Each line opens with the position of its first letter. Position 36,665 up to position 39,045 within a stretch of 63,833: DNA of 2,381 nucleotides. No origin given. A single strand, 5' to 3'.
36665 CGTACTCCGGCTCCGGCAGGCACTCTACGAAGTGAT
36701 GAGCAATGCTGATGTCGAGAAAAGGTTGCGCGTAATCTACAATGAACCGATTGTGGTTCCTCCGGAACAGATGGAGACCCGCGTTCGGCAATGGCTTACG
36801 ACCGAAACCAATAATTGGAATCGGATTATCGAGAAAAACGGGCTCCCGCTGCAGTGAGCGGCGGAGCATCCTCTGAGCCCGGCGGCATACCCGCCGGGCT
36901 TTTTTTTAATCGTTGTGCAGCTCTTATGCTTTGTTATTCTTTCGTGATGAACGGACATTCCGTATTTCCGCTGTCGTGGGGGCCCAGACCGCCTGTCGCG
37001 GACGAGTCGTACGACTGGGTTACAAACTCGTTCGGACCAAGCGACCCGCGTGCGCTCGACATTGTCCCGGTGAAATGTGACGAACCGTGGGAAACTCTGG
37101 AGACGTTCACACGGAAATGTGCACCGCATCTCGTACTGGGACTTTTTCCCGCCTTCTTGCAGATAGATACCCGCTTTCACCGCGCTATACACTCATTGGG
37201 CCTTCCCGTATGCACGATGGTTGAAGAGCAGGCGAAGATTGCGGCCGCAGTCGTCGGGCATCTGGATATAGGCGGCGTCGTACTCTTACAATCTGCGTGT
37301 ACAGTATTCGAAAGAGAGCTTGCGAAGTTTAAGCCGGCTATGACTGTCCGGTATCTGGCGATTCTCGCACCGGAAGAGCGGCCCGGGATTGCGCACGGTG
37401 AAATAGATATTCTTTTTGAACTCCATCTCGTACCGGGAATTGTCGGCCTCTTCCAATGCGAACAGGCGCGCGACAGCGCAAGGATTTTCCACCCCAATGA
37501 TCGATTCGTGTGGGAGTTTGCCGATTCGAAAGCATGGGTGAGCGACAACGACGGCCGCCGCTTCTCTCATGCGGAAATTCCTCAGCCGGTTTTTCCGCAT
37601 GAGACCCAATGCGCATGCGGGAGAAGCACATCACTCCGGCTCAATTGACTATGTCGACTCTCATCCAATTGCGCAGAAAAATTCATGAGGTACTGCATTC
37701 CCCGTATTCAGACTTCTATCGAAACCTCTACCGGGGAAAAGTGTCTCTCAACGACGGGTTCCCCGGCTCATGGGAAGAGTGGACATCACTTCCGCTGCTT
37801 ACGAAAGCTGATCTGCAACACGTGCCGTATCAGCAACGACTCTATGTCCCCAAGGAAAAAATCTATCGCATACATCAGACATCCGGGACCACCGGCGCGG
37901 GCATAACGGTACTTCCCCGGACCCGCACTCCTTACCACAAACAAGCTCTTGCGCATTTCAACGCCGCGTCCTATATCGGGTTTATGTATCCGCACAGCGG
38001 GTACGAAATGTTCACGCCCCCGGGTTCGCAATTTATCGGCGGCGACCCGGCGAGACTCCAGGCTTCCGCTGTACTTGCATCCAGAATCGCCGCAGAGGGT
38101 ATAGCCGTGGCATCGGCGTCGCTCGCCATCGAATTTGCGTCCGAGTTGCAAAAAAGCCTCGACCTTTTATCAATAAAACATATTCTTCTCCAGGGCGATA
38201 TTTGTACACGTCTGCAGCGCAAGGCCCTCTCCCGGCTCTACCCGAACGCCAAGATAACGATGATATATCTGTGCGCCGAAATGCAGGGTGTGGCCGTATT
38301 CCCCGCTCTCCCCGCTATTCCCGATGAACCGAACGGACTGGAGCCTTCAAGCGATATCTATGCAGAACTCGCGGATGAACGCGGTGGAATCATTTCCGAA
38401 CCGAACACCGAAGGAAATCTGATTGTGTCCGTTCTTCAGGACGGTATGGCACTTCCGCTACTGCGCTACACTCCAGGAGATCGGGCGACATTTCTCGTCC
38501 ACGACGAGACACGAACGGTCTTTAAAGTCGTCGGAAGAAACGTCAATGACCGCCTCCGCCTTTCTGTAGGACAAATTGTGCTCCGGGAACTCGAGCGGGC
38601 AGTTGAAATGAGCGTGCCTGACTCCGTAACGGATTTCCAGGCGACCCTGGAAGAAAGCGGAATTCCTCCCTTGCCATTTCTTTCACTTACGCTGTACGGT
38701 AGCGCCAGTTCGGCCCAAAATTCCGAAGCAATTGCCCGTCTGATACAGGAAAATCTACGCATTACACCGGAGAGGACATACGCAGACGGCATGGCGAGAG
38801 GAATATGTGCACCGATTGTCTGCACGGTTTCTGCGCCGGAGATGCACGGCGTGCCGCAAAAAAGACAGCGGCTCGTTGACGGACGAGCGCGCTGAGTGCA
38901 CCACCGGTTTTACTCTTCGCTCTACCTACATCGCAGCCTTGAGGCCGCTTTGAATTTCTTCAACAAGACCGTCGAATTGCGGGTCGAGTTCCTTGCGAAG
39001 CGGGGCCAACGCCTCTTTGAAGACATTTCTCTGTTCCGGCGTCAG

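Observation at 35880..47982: Accessory island: three orphan solute receptors (2 Bug/TctC, 1 TRAP DctP) with PaaK-like enzymes and an aromatic hydroxylase, but no transporter membrane subunits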

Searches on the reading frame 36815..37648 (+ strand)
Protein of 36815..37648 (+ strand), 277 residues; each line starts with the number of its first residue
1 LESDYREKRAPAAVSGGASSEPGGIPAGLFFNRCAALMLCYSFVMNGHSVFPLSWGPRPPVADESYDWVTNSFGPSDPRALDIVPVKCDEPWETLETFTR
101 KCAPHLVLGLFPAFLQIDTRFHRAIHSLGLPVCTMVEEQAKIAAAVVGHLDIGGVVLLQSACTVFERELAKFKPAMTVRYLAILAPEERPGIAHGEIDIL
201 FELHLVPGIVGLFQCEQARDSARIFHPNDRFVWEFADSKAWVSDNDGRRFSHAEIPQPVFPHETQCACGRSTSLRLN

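Call 4: search_protein_families(library=pfam, proteins=[window:36815-37648:+], max_evalue=0.01)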
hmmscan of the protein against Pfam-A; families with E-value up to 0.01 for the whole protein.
window:36815-37648:+ (277 aa): 0 families

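Call 5: search_protein_families(library=ncbifam, proteins=[window:36815-37648:+], max_evalue=0.01)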
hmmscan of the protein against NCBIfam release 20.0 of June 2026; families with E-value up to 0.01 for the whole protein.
window:36815-37648:+ (277 aa): 0 families

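Call 95: search_protein_families(library=ncbifam, proteins=[window:36947-37648:+], max_evalue=0.1)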
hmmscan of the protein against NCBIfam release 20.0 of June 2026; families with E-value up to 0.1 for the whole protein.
window:36947-37648:+ (233 aa): 0 families
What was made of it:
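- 36947..37648 (+): 'Small' partner protein: a degenerate PaaK-like fragment without a P-loop or C-terminal domain. It lies directly upstream of PaaK-A. No Pfam or NCBIfam hit (calls 4, 5, 95).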

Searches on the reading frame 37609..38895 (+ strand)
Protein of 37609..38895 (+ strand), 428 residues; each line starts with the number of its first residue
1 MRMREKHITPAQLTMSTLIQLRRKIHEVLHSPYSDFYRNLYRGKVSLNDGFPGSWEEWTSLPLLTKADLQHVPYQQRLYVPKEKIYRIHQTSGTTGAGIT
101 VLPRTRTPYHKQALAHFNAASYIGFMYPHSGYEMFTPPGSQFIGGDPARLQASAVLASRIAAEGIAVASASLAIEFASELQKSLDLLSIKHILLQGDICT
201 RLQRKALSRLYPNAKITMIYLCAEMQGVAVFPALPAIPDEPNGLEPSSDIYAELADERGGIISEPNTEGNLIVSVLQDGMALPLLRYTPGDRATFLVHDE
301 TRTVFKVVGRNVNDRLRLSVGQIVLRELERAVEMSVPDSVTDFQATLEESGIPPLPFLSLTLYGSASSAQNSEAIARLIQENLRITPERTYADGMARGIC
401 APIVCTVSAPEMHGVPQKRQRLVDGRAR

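Call 4: search_protein_families(library=pfam, proteins=[window:37609-38895:+], max_evalue=0.01)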
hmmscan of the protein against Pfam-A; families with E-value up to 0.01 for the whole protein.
window:37609-38895:+ (428 aa): 0 families

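Call 5: search_protein_families(library=ncbifam, proteins=[window:37609-38895:+], max_evalue=0.01)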
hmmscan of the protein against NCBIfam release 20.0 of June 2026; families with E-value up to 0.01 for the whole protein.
window:37609-38895:+ (428 aa): 4 families
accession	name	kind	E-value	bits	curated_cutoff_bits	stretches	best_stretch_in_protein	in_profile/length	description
NF045666.1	DVU1553_fam_AMP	equivalog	4.9e-12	45.6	300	2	4-97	14-103/331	DVU_1553 family AMP-dependent CoA ligase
NF041878.1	paak_haloarch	equivalog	3.3e-09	35.8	700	2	34-98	32-95/427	phenylacetate--CoA ligase PaaK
NF053551.1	FlxY_rubin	equivalog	9.5e-09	34.5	520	1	31-102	25-94/424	flexirubin biosynthesis putative acyl-CoA ligase FlxY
TIGR02155.1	PA_CoA_ligase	equivalog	3.1e-08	32.6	646.3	1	55-101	47-93/422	phenylacetate--CoA ligase PaaK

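Call 20: search_solved_structures(query=window:37609-38895:+, max_evalue=1)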
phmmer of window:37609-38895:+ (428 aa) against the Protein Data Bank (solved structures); distinct sequences matched with E-value up to 1: 9.
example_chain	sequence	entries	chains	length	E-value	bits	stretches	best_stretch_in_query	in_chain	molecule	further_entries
9s3l_A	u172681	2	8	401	1e-06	31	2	53-100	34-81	Phenylacetate-CoA ligase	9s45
2y4o_A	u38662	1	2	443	5.3e-06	28.7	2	247-384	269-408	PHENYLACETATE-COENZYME A LIGASE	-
2y27_A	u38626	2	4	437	4.8e-05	25.6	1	17-313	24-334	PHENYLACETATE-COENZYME A LIGASE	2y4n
6wuq_A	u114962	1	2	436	0.052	15.6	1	10-140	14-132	AjiA1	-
6siw_A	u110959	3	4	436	0.076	15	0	9-139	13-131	PaaK-like ligase (AMP-dependent synthetase and ligase) | AMP-dependent synthetase and ligase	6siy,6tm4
6siw_B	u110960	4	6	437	0.077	15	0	9-139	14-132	PaaK-like ligase (AMP-dependent synthetase and ligase) | AMP-dependent synthetase and ligase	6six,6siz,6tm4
6hdw_A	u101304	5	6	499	0.18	13.8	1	61-100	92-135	2-hydroxyisobutyryl-CoA synthetase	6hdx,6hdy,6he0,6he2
7ane_R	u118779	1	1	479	0.38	12.7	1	262-332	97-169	uL29m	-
7aih_R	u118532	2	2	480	0.38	12.7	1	262-332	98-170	uL29m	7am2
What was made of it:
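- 37651..38895 (+): PaaK-A: an intact PaaK-like adenylate-forming enzyme, 414 aa, cytoplasmic. Weak PaaK hits in NCBIfam and the PDB (calls 5, 20).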

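Call 23: find_homologous_proteins(query=window:37609-38895:+, max_evalue=0.001)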
Query window:37609-38895:+ (428 aa): 8 proteins with E <= 0.001 among 8000 candidates.
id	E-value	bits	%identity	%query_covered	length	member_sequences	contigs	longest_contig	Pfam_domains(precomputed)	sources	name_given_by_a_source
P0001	7.5e-274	926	100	97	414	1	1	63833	-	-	-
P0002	1.5e-159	549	60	97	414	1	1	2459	-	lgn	-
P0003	3.5e-80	288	40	91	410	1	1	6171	PF00501.35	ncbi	-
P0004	1.4e-70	256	35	96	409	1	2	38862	-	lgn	-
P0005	3.7e-63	232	35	96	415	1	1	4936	-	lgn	-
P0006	9.3e-16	76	28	88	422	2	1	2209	-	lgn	-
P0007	4.4e-13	67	24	89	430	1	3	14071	PF00501.35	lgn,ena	-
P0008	9.2e-4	36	30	60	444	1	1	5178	PF00501.35,PF14535.13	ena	-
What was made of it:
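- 37651..38895 (+): The word-based search of 5.8 billion proteins found only 7 relatives (call 23).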

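Call 24: find_encoding_contigs(protein=P0004, flank=10000, max_places=3)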
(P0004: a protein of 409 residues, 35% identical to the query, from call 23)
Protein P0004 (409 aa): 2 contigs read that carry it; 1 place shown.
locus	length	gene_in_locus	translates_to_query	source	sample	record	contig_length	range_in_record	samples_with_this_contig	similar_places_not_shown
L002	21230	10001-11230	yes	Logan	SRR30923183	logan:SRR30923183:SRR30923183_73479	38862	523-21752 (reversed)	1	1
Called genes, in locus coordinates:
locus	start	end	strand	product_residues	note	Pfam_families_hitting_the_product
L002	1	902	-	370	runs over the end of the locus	-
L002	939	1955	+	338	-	-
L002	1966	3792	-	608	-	PF13517:FG-GAP_3, PF01839:FG-GAP (weak), PF13517:FG-GAP_3, PF07593:UnbV_ASPIC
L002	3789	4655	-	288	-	PF03116:NQR2_RnfD_RnfE (weak)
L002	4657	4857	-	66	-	-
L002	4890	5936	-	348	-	PF03480:DctP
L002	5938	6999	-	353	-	PF03480:DctP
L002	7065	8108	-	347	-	-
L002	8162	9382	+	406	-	-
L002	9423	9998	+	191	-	-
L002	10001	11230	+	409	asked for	-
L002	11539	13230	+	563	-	-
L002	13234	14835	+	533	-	-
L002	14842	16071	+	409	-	-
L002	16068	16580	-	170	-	-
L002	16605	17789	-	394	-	-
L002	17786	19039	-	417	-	-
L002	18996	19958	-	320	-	-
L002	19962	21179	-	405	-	-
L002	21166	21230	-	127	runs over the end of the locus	-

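Call 25: find_encoding_contigs(protein=P0003, flank=10000, max_places=3)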
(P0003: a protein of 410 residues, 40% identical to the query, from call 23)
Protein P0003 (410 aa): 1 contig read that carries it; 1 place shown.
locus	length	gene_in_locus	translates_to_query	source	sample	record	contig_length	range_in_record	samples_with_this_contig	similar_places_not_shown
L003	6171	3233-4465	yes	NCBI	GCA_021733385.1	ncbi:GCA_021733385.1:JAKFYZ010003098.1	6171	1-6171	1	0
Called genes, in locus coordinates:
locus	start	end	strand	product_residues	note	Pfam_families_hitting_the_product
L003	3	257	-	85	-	?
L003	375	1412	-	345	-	PF03480:DctP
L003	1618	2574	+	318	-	PF03401:TctC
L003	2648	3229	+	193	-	-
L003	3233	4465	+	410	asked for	PF00501:AMP-binding (faint)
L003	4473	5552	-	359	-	-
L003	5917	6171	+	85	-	?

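Call 26: find_encoding_contigs(protein=P0007, flank=10000, max_places=3)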
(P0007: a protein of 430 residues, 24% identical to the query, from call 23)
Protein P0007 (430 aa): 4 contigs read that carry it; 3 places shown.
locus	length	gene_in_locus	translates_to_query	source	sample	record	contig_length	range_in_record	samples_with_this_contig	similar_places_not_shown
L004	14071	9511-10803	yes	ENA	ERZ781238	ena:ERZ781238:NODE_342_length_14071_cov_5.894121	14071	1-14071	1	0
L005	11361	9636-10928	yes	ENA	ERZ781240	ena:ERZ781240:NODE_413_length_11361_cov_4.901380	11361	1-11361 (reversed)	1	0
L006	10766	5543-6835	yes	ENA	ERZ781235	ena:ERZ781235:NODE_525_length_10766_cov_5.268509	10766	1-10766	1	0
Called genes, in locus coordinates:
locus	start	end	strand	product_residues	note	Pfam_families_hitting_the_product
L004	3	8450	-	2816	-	?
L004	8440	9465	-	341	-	-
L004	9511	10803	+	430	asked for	PF00501:AMP-binding (weak)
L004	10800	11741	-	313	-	-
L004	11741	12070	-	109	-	-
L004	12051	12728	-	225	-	PF00857:Isochorismatase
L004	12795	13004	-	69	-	-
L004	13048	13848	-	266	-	-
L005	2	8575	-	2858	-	?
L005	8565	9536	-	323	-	-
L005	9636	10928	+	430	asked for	PF00501:AMP-binding (weak)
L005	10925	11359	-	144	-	?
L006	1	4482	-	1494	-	?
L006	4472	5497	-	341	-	-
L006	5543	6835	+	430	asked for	PF00501:AMP-binding (weak)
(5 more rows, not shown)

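Call 38: find_related_loci(query=A3, collection=genome_contigs, flank=10000)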
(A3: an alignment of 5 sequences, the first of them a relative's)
Query A3 (414 aa) in genome_contigs; peptide patterns used: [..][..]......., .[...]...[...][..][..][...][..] (x = any residue, [..] = any of these).
119 stretches matched a pattern; 4 encode a relative of the query (tblastn E <= 1e-3); 4 distinct loci.
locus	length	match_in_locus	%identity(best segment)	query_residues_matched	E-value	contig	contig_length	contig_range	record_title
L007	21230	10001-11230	36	1-413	3e-61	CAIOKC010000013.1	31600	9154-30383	uncultured bacterium isolate LaPlata_bin-2928 genome assembly, contig: bin-2928:13/32, whole genome shotgun sequence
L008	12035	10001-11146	28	20-409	1e-30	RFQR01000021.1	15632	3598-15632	MAG: bacterium isolate WB4_3_0878 contig_100_20, whole genome shotgun sequence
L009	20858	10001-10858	23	20-296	2e-5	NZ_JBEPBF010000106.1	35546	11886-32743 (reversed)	Streptomyces sp. NPDC001093 NPDC001093_23_G12.ctg-0106, whole genome shotgun sequence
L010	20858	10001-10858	23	20-296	3e-5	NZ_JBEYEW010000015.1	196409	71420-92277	Streptomyces sp. NPDC007205 NPDC007205_15_D7.ctg-0015, whole genome shotgun sequence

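Call 75: search_protein_families(library=pfam, proteins=[L002:3789-4655:-, L008:4740-6146:-, L008:11165-12028:+], max_evalue=0.01)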
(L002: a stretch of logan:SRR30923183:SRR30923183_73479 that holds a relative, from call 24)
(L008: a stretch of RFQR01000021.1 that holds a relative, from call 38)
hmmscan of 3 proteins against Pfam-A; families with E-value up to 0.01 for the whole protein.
L002:3789-4655:- (288 aa): 1 family
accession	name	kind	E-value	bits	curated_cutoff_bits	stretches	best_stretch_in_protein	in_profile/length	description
PF03116.20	NQR2_RnfD_RnfE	-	1.5e-09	38.1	27.7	1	140-240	169-267/296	NQR2, RnfD, RnfE family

L008:4740-6146:- (468 aa): 1 family
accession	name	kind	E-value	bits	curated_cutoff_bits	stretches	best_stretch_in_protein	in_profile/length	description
PF01944.22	SpoIIM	-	0.0012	19.2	26.9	1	237-321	57-131/163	Stage II sporulation protein M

L008:11165-12028:+ (287 aa): 0 families
